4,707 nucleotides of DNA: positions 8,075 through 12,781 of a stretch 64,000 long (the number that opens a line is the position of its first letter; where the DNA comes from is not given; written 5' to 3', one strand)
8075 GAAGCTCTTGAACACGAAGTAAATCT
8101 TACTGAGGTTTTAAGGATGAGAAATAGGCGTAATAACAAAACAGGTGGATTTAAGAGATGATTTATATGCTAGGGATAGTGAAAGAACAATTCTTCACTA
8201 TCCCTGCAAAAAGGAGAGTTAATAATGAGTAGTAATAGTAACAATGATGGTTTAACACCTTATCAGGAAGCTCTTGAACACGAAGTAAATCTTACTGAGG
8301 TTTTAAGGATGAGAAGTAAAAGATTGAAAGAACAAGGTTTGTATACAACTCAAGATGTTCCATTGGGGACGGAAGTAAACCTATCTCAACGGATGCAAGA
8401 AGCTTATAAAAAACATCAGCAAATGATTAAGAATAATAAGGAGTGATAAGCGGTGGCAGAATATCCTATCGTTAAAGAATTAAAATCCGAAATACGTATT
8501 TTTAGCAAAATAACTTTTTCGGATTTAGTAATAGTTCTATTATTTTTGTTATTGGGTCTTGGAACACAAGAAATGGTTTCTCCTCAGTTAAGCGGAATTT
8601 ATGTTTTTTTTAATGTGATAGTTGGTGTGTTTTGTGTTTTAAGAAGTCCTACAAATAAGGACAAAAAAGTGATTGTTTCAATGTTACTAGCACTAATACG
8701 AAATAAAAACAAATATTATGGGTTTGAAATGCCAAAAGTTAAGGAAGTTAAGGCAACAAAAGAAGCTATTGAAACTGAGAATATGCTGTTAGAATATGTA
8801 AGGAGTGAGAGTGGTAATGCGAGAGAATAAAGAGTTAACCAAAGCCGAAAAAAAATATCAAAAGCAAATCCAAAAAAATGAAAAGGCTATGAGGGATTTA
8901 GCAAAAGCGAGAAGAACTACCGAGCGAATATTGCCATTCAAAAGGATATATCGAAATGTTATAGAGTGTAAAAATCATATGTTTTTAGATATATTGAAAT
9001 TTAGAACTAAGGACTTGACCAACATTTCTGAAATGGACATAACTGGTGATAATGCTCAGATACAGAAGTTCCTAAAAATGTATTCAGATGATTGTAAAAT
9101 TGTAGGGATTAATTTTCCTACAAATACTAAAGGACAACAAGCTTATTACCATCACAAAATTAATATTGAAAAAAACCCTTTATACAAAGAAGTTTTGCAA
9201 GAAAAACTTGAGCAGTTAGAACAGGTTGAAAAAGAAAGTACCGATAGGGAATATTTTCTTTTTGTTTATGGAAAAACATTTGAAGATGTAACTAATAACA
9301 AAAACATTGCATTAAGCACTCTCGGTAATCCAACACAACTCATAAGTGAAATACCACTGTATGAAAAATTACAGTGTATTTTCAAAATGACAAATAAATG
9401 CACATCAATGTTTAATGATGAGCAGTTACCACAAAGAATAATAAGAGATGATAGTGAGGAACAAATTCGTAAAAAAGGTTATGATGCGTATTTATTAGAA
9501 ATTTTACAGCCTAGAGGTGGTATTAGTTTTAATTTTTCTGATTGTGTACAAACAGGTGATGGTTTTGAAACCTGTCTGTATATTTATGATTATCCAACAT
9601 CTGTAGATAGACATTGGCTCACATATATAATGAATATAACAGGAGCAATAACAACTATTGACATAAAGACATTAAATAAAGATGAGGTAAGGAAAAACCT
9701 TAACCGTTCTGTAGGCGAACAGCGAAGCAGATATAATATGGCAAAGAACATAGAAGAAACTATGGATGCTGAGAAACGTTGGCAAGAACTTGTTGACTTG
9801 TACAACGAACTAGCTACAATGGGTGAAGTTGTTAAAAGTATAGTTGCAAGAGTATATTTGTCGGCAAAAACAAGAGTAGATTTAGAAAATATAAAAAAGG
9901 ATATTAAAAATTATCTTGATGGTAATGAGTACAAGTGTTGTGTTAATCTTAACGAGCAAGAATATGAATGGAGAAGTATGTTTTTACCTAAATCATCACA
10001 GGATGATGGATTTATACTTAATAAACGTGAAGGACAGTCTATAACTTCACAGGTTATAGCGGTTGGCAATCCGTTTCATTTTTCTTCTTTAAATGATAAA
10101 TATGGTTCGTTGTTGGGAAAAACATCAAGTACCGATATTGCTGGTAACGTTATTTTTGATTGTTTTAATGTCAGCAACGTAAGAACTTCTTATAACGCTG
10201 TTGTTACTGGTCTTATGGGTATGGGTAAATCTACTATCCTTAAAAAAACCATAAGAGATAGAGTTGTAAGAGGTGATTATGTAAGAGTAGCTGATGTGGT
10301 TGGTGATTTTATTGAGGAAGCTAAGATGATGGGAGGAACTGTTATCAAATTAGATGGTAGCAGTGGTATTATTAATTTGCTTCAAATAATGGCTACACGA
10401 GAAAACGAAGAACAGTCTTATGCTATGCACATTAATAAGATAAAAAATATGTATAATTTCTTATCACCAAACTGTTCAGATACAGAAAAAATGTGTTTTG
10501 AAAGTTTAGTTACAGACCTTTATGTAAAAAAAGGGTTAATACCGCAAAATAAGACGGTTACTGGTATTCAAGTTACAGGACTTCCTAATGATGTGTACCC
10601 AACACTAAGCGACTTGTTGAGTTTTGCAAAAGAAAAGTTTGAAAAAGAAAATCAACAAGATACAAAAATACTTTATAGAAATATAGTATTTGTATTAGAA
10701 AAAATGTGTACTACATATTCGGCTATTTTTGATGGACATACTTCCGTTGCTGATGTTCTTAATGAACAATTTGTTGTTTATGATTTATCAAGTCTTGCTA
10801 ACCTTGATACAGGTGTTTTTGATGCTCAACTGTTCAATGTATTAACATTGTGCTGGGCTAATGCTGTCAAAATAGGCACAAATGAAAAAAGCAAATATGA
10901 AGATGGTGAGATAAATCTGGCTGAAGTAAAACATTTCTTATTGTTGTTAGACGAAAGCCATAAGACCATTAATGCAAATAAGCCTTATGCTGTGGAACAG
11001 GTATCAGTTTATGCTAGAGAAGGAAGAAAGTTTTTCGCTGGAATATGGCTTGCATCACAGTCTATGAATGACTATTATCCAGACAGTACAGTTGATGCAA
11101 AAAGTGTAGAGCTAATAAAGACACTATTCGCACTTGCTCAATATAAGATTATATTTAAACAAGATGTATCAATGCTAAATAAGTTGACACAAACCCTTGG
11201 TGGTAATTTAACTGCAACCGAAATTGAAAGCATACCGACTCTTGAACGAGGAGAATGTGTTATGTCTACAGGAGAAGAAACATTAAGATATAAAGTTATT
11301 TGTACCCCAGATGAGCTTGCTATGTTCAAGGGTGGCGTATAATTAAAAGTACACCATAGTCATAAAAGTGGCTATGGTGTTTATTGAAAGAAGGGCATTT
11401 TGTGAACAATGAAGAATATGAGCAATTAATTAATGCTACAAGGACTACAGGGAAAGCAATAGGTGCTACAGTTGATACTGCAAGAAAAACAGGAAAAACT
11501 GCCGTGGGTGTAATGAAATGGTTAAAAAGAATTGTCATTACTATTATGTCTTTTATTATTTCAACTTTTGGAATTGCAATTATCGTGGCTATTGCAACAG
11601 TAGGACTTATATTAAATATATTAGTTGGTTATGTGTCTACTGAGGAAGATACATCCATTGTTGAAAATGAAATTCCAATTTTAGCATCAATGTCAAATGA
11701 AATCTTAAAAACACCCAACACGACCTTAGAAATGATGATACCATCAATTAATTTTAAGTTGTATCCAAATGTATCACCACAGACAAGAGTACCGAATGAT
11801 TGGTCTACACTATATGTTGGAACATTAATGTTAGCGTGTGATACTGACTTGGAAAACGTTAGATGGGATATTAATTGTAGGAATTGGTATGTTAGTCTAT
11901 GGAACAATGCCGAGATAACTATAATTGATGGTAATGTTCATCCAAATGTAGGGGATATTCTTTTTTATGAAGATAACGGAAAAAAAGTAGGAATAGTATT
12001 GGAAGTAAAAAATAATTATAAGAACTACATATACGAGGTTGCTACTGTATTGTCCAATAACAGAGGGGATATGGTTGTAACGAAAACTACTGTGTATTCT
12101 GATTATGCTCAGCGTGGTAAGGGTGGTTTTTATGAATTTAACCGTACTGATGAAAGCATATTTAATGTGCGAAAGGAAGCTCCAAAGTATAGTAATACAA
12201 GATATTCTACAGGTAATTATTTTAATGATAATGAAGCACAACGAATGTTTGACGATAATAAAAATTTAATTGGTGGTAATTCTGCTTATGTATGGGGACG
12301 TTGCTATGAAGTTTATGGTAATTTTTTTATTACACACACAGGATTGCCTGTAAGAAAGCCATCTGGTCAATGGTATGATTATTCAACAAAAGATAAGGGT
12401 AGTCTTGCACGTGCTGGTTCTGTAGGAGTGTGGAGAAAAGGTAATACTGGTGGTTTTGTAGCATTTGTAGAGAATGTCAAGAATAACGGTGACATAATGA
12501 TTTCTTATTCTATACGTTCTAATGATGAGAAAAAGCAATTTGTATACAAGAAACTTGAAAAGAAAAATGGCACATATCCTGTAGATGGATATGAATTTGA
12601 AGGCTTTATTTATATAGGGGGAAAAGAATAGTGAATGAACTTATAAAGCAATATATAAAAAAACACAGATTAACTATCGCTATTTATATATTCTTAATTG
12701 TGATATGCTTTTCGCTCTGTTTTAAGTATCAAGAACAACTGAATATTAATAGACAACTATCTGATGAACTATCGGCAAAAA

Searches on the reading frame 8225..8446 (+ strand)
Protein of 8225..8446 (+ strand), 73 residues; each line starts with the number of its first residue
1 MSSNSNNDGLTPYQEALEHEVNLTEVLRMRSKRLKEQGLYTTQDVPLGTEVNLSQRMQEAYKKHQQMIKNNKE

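Call 94: search_protein_families(library=pfam, proteins=[window:8225-8446:+], max_evalue=1)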
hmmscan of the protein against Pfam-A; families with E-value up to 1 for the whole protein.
window:8225-8446:+ (73 aa): 1 family
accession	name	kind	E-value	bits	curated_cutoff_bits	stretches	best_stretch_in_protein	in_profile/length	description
PF03037.21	KMP11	-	0.039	15.2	28.3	1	31-71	20-58/90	Kinetoplastid membrane protein 11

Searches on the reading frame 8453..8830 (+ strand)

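Call 94: search_protein_families(library=pfam, proteins=[window:8453-8830:+], max_evalue=1)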
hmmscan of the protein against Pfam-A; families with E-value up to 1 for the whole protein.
window:8453-8830:+ (125 aa): 3 families
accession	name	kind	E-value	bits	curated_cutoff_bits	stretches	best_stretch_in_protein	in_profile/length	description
PF17332.7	DUF5592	-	5.3e-13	49.6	26.7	1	4-89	1-86/89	Family of unknown function (DUF5592)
PF25505.1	ARM_CPL3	-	0.019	15.3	26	1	54-113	58-116/122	CPL3 ARM repeat domain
PF14293.11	YWFCY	-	0.064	13.7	24.4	1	6-66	46-105/144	YWFCY protein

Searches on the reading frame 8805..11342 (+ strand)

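Call 10: search_protein_families(library=pfam, proteins=[window:8805-11342:+], max_evalue=0.001)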
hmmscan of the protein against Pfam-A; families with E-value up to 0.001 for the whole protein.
window:8805-11342:+ (845 aa): 1 family
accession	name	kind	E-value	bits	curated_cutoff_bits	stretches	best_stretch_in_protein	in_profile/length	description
PF12846.13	AAA_10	-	0.00032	20.3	27.5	0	715-821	246-340/362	AAA-like domain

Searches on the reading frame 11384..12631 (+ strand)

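Call 10: search_protein_families(library=pfam, proteins=[window:11384-12631:+], max_evalue=0.001)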
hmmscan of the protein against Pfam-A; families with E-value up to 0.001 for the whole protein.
window:11384-12631:+ (415 aa): 1 family
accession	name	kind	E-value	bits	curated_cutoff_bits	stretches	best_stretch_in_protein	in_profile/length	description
PF05257.22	CHAP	-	3e-08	34.5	26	1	300-374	4-78/81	CHAP domain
